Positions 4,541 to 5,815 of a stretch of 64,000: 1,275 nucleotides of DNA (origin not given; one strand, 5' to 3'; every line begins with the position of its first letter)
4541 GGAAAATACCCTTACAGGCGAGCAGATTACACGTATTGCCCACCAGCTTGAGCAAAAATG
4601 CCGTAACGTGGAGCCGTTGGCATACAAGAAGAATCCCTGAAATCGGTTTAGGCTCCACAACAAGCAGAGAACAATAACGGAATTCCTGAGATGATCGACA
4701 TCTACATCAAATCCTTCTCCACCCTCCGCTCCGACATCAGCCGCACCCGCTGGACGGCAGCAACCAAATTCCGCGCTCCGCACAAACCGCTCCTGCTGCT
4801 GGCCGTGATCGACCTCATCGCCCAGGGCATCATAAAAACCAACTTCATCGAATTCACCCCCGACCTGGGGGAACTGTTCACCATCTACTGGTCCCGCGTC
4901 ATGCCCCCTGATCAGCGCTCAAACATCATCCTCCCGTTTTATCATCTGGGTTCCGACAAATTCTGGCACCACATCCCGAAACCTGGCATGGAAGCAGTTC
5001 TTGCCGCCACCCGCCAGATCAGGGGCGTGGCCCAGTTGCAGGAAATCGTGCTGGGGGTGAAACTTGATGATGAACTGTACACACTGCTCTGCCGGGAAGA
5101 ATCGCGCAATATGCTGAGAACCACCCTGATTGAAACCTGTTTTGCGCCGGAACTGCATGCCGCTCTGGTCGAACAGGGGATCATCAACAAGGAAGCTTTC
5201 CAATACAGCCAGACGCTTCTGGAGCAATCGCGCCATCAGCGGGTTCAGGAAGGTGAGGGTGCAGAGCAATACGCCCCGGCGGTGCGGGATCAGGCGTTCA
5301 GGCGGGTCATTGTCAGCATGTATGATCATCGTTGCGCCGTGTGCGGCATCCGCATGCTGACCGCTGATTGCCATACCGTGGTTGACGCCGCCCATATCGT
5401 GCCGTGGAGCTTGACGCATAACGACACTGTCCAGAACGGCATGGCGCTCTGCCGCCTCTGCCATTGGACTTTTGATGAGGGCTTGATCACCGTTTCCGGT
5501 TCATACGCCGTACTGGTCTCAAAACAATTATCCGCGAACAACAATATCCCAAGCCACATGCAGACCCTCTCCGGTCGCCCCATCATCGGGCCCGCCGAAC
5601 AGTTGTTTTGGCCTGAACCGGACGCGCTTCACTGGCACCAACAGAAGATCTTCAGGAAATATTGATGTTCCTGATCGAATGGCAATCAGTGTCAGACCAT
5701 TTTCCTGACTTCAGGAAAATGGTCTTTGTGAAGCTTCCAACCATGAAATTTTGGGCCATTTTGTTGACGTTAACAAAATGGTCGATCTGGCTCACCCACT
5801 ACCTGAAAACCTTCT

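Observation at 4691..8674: The same ~105-nt gene 5' end occurs four times: one intact HNH gene plus three orphan fragments that delimit unrelated cassettes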

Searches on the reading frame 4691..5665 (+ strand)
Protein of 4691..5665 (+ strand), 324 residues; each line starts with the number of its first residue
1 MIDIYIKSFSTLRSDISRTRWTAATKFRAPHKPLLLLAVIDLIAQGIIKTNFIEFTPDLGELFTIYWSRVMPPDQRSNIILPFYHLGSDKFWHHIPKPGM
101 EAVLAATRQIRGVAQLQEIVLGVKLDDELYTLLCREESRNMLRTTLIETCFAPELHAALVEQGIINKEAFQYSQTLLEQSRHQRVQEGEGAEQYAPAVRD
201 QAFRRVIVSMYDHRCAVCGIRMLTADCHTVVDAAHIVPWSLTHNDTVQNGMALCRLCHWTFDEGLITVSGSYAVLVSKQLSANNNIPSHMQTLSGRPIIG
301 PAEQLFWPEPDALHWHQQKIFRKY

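Call 5: search_protein_families(library=pfam, proteins=[window:4691-5665:+], max_evalue=0.01)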
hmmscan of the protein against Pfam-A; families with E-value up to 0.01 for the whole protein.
window:4691-5665:+ (324 aa): 2 families
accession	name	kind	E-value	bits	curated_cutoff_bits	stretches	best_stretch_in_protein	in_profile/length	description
PF13391.12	HNH_2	-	3.3e-12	46.5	21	1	215-268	1-65/66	HNH endonuclease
PF01844.29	HNH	-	0.00058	20.4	21.4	1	215-258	1-41/47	HNH endonuclease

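Call 6: search_protein_families(library=ncbifam, proteins=[window:4691-5665:+], max_evalue=0.01)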
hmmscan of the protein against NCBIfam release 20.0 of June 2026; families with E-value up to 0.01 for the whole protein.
window:4691-5665:+ (324 aa): 2 families
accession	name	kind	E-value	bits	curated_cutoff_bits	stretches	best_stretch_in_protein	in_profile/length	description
NF045808.1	PT-DNA_restrict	exception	9.3e-42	143.1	180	1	17-322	8-284/284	phosphorothioated DNA-binding restriction endonuclease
NF040563.1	guided_IscB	equivalog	0.001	18.3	175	1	199-264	179-238/314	RNA-guided endonuclease IscB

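Call 10: find_encoding_contigs(protein=window:4691-5665:+, flank=10000, max_places=10)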
Protein window:4691-5665:+ (324 aa): 1 contig read that carries it; 1 place shown.
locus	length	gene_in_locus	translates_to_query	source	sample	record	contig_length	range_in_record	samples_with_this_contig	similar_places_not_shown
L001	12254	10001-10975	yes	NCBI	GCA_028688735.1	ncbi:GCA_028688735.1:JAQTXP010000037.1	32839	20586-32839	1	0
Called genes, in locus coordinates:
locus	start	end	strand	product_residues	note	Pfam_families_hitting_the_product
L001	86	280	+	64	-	-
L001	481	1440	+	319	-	PF07751:Abi_2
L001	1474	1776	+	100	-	PF21716:dnstrm_HI1420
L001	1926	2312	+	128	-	PF13366:PDDEXK_3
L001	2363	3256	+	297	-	PF09195:Endonuc-BglII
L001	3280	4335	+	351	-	PF17761:DUF1016_N, PF06250:YhcG_C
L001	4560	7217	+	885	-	PF21941:SMEK_N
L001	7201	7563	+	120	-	-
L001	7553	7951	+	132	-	-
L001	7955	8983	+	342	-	PF04055:Radical_SAM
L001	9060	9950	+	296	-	PF08378:NERD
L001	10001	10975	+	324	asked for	PF26340:DNA-SBD_ScoMcrA (weak), PF13391:HNH_2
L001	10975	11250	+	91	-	-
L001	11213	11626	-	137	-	PF13470:PIN_3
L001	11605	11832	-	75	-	-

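Call 33: find_homologous_proteins(query=window:4691-5665:+, max_evalue=0.001)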
Query window:4691-5665:+ (324 aa): 2469 proteins with E <= 0.001 among 3634 candidates; the best 120 are listed.
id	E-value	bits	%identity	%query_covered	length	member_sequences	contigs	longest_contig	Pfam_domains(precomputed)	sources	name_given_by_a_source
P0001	1.3e-208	709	94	100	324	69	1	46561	PF13391.13,PF26340.1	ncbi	ncbi:MAG: HNH endonuclease [Desulfuromonadaceae bacterium]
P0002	6.6e-201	684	90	100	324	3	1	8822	PF13391.13,PF26340.1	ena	-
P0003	4.4e-197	671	90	100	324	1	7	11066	PF13391.13,PF26340.1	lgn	-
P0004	5.4e-197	671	89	100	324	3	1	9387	PF13391.13,PF26340.1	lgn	-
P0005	5.5e-197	671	90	100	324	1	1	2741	PF13391.13,PF26340.1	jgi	jgi:putative restriction endonuclease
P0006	4.8e-196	668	88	100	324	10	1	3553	PF13391.13,PF26340.1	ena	-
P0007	5.9e-195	664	89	100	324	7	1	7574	PF13391.13,PF26340.1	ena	-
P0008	2.3e-194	662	87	100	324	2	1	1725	PF13391.13,PF26340.1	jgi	-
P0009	1.5e-193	660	87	100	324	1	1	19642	PF13391.13,PF26340.1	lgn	-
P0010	2.3e-193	659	87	100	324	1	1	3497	PF13391.13,PF26340.1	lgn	-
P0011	6.5e-193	658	89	100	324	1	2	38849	PF13391.13,PF26340.1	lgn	-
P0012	6.3e-191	651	87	100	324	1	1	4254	PF13391.13,PF26340.1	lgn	-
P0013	8.0e-191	651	86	100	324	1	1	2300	PF13391.13,PF26340.1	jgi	jgi:putative restriction endonuclease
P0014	3.1e-190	649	85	100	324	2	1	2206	PF13391.13,PF26340.1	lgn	-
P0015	3.3e-189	646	85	100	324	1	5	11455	PF13391.13,PF26340.1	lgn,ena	-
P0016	1.7e-188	643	85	100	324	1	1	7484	PF13391.13,PF26340.1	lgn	-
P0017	2.1e-188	643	84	100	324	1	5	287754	PF13391.13,PF26340.1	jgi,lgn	jgi:putative restriction endonuclease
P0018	1.9e-185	633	85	100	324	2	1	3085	PF13391.13,PF26340.1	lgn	-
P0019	2.6e-185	633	84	100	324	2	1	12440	PF13391.13,PF26340.1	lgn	-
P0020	3.0e-185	633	84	100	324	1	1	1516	PF13391.13,PF26340.1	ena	-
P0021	2.7e-184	629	84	100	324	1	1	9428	PF13391.13,PF26340.1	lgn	-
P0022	3.5e-184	629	83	100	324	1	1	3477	PF13391.13,PF26340.1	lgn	-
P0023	3.1e-183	626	83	100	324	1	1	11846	PF13391.13,PF26340.1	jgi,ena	-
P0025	9.6e-183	624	87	97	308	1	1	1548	PF13391.13,PF26340.1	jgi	jgi:putative restriction endonuclease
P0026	1.4e-182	624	82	100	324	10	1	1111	PF13391.13,PF26340.1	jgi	jgi:putative restriction endonuclease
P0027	3.9e-181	619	82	100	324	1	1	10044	PF13391.13,PF26340.1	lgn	-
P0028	6.0e-181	618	83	100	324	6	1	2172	PF13391.13,PF26340.1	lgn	-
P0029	5.6e-179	612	81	100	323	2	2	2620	PF13391.13,PF26340.1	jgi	-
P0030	3.5e-178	609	81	100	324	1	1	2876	PF13391.13,PF26340.1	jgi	jgi:putative restriction endonuclease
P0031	1.3e-177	607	82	100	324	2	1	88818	PF13391.13,PF26340.1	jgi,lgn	-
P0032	8.4e-175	598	80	100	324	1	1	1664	PF13391.13,PF26340.1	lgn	-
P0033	1.6e-169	581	78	100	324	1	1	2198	PF13391.13,PF26340.1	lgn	-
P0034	1.2e-152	525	68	100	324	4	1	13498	PF13391.13,PF26340.1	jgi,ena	-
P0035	2.7e-146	505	67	99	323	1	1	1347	PF13391.13,PF26340.1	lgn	-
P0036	5.1e-145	500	67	100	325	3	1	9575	PF13391.13,PF26340.1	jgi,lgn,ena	-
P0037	5.9e-145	500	66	100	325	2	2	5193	PF13391.13,PF26340.1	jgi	jgi:putative restriction endonuclease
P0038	7.0e-144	497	66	100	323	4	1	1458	PF13391.13,PF26340.1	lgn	-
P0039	3.4e-142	491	66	98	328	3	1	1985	PF13391.13,PF26340.1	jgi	jgi:putative restriction endonuclease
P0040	3.9e-142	491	65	100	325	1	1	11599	PF13391.13,PF26340.1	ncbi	-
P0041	1.1e-141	489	66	99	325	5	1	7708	PF13391.13,PF26340.1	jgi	-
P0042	1.8e-141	489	64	98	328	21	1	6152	PF13391.13,PF26340.1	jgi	jgi:putative restriction endonuclease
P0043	4.4e-140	484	65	98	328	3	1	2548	PF13391.13,PF26340.1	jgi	jgi:putative restriction endonuclease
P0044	1.3e-139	483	63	99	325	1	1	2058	PF13391.13,PF26340.1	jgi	jgi:putative restriction endonuclease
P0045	2.5e-139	482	64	99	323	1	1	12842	PF13391.13,PF26340.1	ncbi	-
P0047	1.3e-138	479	63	100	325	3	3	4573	PF13391.13,PF26340.1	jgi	jgi:putative restriction endonuclease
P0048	1.5e-138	479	64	99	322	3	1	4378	PF13391.13,PF26340.1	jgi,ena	jgi:putative restriction endonuclease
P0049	1.5e-138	479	65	98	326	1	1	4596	PF13391.13,PF26340.1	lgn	-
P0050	1.9e-138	479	64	100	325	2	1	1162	PF13391.13,PF26340.1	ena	-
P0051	3.7e-138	478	64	98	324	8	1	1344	PF13391.13,PF26340.1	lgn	-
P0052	4.7e-138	477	64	99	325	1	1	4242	PF13391.13,PF26340.1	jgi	jgi:putative restriction endonuclease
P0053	1.2e-137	476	63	100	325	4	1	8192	PF13391.13,PF26340.1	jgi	jgi:putative restriction endonuclease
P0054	4.3e-137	474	62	99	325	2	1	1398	PF13391.13,PF26340.1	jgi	jgi:putative restriction endonuclease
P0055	7.7e-137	473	63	100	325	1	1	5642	PF13391.13,PF26340.1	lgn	-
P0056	8.3e-137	473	62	100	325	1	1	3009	PF13391.13,PF01844.30,PF26340.1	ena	-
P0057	8.9e-137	473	62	100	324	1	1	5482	PF13391.13,PF26340.1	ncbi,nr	ncbi:MAG: HNH endonuclease [Candidatus Latescibacteria bacterium]|nr:HNH endonuclease [Candidatus La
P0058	9.3e-137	473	63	98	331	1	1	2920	PF13391.13,PF26340.1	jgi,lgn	jgi:putative restriction endonuclease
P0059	9.6e-137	473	63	98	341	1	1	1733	PF13391.13,PF26340.1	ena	-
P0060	6.7e-136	470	63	98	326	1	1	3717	PF13391.13,PF26340.1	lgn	-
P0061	6.9e-136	470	61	100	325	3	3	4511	PF13391.13,PF26340.1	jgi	-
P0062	7.9e-136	470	63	100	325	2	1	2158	PF13391.13,PF26340.1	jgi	jgi:putative restriction endonuclease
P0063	1.1e-135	470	63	99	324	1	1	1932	PF13391.13,PF26340.1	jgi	jgi:putative restriction endonuclease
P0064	1.4e-135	469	65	98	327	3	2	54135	PF13391.13,PF26340.1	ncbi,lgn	-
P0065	1.5e-135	469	61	100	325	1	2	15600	PF13391.13,PF26340.1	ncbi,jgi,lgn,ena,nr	ncbi:MAG TPA: HNH endonuclease [Chloroflexi bacterium]|nr:HNH endonuclease [Chloroflexota bacterium]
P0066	1.8e-135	469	63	100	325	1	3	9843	PF13391.13,PF26340.1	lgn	-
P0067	1.9e-135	469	61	100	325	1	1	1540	PF13391.13,PF26340.1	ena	-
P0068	2.3e-135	469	61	100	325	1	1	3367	PF13391.13,PF26340.1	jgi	jgi:putative restriction endonuclease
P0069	2.9e-135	468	61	99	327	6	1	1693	PF13391.13,PF26340.1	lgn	-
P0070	4.0e-135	468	61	100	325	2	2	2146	PF13391.13,PF26340.1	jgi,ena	-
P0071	8.8e-135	467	62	99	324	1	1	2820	PF13391.13,PF26340.1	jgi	jgi:putative restriction endonuclease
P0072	8.9e-135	467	62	100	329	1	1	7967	PF13391.13,PF01844.30,PF26340.1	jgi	jgi:putative restriction endonuclease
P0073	2.1e-134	465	62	100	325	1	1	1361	PF13391.13,PF26340.1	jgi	jgi:putative restriction endonuclease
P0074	2.6e-134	465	62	100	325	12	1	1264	PF13391.13,PF26340.1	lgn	-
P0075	4.2e-134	465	62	98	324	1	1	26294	PF13391.13,PF26340.1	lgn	-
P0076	4.9e-134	464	61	99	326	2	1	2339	PF13391.13,PF26340.1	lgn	-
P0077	5.7e-134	464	61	99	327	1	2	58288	PF13391.13,PF26340.1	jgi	jgi:putative restriction endonuclease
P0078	7.2e-134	464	64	99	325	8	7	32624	PF13391.13,PF26340.1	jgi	jgi:putative restriction endonuclease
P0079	8.2e-134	464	62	99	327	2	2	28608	PF13391.13,PF26340.1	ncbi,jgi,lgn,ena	-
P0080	9.0e-134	463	62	100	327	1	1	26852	PF13391.13,PF26340.1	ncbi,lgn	-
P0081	9.6e-134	463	62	99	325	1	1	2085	PF13391.13,PF26340.1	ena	-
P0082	1.2e-133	463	63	99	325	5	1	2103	PF13391.13,PF26340.1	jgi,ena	-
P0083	1.4e-133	463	61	99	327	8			PF13391.13,PF26340.1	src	-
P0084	2.4e-133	462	62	100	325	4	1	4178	PF13391.13,PF26340.1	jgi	jgi:putative restriction endonuclease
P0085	3.0e-133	462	63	98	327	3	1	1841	PF13391.13,PF26340.1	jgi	jgi:putative restriction endonuclease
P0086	3.5e-133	461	60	98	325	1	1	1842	PF13391.13,PF26340.1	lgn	-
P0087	1.6e-132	459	62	98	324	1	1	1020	PF13391.13,PF26340.1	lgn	-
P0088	2.1e-132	459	60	100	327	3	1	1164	PF13391.13,PF26340.1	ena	-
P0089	6.5e-132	457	61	100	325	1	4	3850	PF13391.13,PF26340.1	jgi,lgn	jgi:putative restriction endonuclease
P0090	7.9e-132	457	60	100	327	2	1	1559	PF13391.13,PF26340.1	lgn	-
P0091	9.9e-132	457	60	99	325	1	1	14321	PF13391.13,PF26340.1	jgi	jgi:putative restriction endonuclease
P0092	1.1e-131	457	61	98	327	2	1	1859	PF13391.13,PF26340.1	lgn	-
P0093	1.4e-131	456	62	100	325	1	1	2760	PF13391.13,PF26340.1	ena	-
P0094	3.3e-131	455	59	100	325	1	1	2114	PF13391.13,PF26340.1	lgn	-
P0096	1.9e-130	452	60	100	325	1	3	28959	PF13391.13,PF26340.1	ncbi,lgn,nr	ncbi:MAG: HNH endonuclease [Acidobacteria bacterium]|nr:HNH endonuclease [Acidobacteriota bacterium]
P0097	2.3e-130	452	61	100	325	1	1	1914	PF13391.13,PF26340.1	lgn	-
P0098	7.8e-130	450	59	100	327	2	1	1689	PF13391.13,PF26340.1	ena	-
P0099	1.0e-129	450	60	98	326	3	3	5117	PF13391.13,PF26340.1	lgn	-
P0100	1.2e-129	450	60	100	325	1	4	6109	PF13391.13,PF26340.1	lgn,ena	-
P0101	1.2e-129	450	61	98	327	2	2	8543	PF13391.13,PF26340.1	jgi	jgi:putative restriction endonuclease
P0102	1.3e-129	450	62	100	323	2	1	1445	PF13391.13,PF01844.30,PF26340.1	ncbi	-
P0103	1.6e-129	449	61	98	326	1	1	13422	PF13391.13,PF01844.30,PF26340.1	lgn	-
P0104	2.6e-129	449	60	99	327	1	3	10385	PF13391.13,PF26340.1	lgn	-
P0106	3.9e-129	448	59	100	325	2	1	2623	PF13391.13,PF26340.1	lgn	-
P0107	4.1e-129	448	60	99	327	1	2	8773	PF13391.13,PF26340.1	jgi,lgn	jgi:putative restriction endonuclease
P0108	4.9e-129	448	59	99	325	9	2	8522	PF13391.13,PF26340.1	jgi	jgi:putative restriction endonuclease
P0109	6.1e-129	448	58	99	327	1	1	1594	PF13391.13,PF26340.1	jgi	jgi:putative restriction endonuclease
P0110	1.3e-128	446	61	100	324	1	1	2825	PF13391.13,PF26340.1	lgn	-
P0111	1.4e-128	446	59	100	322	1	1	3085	PF13391.13,PF26340.1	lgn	-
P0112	1.8e-128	446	61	100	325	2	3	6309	PF13391.13,PF26340.1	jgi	jgi:putative restriction endonuclease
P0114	1.9e-128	446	58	100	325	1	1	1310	PF13391.13,PF26340.1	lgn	-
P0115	2.9e-128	445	61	99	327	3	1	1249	PF13391.13,PF26340.1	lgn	-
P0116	3.6e-128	445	58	99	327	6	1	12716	PF13391.13,PF26340.1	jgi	jgi:putative restriction endonuclease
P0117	3.6e-128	445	58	99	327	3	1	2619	PF13391.13,PF26340.1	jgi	jgi:putative restriction endonuclease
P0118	6.0e-128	444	58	99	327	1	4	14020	PF13391.13,PF26340.1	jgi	jgi:putative restriction endonuclease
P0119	8.7e-128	444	60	98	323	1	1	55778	PF13391.13,PF26340.1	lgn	-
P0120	1.0e-127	444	59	100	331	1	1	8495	PF13391.13,PF26340.1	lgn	-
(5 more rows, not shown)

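Call 34: find_encoding_contigs(protein=P0001, flank=10000, max_places=4)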
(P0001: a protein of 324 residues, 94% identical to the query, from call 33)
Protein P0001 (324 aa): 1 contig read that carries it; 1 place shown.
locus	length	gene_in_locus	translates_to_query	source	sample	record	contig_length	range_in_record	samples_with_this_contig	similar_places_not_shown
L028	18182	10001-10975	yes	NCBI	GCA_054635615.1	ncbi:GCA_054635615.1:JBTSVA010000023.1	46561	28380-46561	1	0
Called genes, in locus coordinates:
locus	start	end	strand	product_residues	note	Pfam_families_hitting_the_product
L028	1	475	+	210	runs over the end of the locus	PF00696:AA_kinase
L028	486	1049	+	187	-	PF01842:ACT, PF22468:ACT_9, PF13840:ACT_7, PF22468:ACT_9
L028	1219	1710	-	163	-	PF00383:dCMP_cyt_deam_1, PF14437:MafB19-deam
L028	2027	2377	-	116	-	-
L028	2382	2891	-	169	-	PF08534:Redoxin, PF00578:AhpC-TSA, PF00255:GSHPx, PF13905:Thioredoxin_8 (weak)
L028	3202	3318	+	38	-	PF13366:PDDEXK_3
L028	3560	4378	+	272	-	PF04383:KilA-N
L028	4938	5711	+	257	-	-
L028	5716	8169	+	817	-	PF00270:DEAD (weak), PF04851:ResIII (weak)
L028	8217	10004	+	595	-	PF08378:NERD, PF00580:UvrD-helicase (weak), PF13245:AAA_19, PF13604:AAA_30 (faint), PF01443:Viral_helicase1 (faint), PF13361:UvrD_C, PF13538:UvrD_C_2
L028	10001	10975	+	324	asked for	PF26340:DNA-SBD_ScoMcrA (weak), PF13391:HNH_2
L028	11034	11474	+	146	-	PF03479:PCC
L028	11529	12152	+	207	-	PF00929:RNase_T, PF16473:Rv2179c-like (weak)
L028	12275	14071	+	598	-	PF00009:GTP_EFTU, PF03144:GTP_EFTU_D2, PF00679:EFG_C, PF06421:LepA_C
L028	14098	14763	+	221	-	PF10502:Peptidase_S26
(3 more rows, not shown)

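Call 35: find_encoding_contigs(protein=P0017, flank=10000, max_places=5)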
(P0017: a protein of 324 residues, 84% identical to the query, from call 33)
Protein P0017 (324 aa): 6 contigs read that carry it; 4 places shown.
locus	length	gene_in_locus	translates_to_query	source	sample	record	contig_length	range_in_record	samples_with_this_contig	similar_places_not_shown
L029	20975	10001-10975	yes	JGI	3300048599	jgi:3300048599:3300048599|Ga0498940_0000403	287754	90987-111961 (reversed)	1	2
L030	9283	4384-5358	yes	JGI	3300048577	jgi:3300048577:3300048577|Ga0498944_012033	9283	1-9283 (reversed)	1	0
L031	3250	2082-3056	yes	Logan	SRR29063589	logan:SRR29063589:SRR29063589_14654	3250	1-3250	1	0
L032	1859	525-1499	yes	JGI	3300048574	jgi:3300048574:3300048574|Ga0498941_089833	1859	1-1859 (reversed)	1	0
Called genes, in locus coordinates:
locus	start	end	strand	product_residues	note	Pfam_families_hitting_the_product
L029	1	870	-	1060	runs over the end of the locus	PF00589:Phage_integrase (faint)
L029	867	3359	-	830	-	-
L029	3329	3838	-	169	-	-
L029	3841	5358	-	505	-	PF01637:ATPase_2, PF13173:AAA_14, PF03008:DUF234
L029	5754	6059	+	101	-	-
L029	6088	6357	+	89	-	-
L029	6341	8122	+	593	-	PF10592:AIPR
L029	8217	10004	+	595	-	PF08378:NERD, PF00580:UvrD-helicase (weak), PF13245:AAA_19, PF13604:AAA_30 (weak), PF01443:Viral_helicase1 (faint), PF13361:UvrD_C, PF13538:UvrD_C_2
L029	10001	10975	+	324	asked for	PF26340:DNA-SBD_ScoMcrA, PF13391:HNH_2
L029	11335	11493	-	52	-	-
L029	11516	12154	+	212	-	PF02525:Flavodoxin_2 (weak), PF03358:FMN_red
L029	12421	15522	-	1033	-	PF17203:sCache_3_2, PF17201:Cache_3-Cache_2, PF17202:sCache_3_3, PF00989:PAS, PF08448:PAS_4, PF00989:PAS, PF08448:PAS_4, PF01590:GAF, +5 more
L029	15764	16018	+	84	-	PF13466:STAS_2, PF01740:STAS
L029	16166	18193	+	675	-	PF01627:Hpt, PF02895:H-kinase_dim, PF02518:HATPase_c, PF01584:CheW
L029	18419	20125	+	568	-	PF08269:dCache_2, PF17200:sCache_2, PF17201:Cache_3-Cache_2, PF00672:HAMP (faint), PF00015:MCPsignal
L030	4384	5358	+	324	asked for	PF26340:DNA-SBD_ScoMcrA, PF13391:HNH_2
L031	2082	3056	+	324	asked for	PF26340:DNA-SBD_ScoMcrA, PF13391:HNH_2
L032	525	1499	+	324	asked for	PF26340:DNA-SBD_ScoMcrA, PF13391:HNH_2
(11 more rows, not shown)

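Call 36: find_encoding_contigs(protein=P0031, flank=10000, max_places=4)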
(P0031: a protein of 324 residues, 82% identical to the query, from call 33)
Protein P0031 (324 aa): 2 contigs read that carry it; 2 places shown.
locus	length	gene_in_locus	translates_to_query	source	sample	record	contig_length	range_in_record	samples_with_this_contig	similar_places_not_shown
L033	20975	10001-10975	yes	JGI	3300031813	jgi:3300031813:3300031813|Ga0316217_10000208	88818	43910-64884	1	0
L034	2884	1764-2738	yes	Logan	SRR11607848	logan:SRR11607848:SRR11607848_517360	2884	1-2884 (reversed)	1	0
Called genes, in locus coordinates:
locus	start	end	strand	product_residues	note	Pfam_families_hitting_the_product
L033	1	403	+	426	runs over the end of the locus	PF00672:HAMP (weak), PF00015:MCPsignal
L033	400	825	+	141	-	PF01584:CheW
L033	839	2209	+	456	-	PF00772:DnaB, PF03796:DnaB_C, PF13481:AAA_25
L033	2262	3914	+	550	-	PF05157:MshEN, PF00437:T2SSE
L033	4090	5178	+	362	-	PF00437:T2SSE, PF13555:AAA_29 (faint)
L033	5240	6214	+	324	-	PF02574:S-methyl_trans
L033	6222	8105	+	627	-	PF00005:ABC_tran, PF00006:ATP-synt_ab (faint), PF13555:AAA_29 (faint), PF00004:AAA (faint), PF12848:ABC_tran_Xtn (weak), PF13191:AAA_16 (weak), PF00005:ABC_tran, PF16326:ABC_tran_CTD, +4 more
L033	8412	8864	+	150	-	-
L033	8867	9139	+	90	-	-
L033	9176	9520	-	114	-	PF14384:BrnA_antitoxin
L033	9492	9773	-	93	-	PF04365:BrnT_toxin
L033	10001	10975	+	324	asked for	PF26340:DNA-SBD_ScoMcrA, PF13391:HNH_2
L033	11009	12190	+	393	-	PF18672:PilZN1, PF07238:PilZ (faint)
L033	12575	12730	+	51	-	-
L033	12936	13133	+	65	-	-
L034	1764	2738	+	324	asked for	PF26340:DNA-SBD_ScoMcrA, PF13391:HNH_2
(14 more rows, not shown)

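Call 37: find_encoding_contigs(protein=P0011, flank=10000, max_places=3)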
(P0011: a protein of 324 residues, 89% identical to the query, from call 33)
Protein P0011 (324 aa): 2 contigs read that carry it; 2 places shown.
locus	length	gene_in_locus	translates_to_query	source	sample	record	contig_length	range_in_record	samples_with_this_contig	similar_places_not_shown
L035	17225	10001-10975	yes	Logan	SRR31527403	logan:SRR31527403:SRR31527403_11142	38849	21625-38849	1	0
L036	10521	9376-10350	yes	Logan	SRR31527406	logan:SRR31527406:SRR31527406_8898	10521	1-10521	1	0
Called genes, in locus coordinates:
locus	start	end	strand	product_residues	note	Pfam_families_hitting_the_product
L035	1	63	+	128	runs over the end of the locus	PF20432:Xre-like-HTH (weak), PF09722:Xre_MbcA_ParS_C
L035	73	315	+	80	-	-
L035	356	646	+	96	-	PF01909:NTP_transf_2, PF18765:Polbeta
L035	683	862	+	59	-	-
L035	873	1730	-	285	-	PF12281:NTP_transf_8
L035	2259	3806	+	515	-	-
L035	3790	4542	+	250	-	-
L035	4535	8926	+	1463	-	-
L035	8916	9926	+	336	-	-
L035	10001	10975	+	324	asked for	PF26340:DNA-SBD_ScoMcrA, PF13391:HNH_2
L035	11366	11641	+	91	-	PF00216:Bac_DNA_binding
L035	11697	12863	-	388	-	PF06527:TniQ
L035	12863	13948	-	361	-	PF13401:AAA_22, PF05621:TniB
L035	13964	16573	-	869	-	PF08722:Tn7_TnsA-like_N (weak), PF00665:rve (faint), PF09299:Mu-transpos_C (weak)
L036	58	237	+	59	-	-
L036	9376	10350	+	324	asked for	PF26340:DNA-SBD_ScoMcrA, PF13391:HNH_2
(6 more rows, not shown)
